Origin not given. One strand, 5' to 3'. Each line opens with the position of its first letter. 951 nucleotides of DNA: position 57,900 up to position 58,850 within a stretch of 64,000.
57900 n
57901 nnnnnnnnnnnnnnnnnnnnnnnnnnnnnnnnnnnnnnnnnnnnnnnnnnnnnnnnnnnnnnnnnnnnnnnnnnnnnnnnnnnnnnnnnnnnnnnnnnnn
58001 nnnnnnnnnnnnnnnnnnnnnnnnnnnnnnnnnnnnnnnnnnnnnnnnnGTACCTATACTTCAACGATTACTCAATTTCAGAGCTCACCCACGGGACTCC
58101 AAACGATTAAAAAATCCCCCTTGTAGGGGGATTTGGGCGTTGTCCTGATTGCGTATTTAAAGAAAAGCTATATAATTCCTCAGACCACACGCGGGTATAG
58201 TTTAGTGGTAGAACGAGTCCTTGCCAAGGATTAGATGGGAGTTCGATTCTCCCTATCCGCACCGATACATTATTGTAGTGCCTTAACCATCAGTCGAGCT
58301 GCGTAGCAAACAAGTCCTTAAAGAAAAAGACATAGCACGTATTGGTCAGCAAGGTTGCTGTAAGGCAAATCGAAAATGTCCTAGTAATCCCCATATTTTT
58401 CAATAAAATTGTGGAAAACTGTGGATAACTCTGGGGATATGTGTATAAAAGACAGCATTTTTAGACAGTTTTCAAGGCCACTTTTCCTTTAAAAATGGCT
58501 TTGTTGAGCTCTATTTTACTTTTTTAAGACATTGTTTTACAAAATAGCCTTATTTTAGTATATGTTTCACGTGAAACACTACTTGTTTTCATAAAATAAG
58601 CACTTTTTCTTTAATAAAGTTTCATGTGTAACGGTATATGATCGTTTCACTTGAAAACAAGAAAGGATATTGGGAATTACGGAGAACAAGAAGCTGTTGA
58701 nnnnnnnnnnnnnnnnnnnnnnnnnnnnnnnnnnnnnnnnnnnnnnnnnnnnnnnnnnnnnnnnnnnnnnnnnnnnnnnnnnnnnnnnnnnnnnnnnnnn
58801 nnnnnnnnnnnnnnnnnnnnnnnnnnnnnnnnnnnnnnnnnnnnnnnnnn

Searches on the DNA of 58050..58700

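Call 57: search_rna_families(source=window, start=58050, end=58700, threshold=evalue, max_evalue=1)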
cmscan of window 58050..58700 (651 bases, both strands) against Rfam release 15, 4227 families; matches with E-value up to 1: 2.
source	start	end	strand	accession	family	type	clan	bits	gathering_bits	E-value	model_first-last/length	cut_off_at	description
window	58191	58261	+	RF00005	tRNA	Gene; tRNA;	CL00001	69.4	29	4.5e-15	1-71/71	no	tRNA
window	58106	58181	-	RF01859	Phe_leader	Cis-reg; leader;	-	30.7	55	0.0043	1-125/125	no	Phenylalanine leader peptide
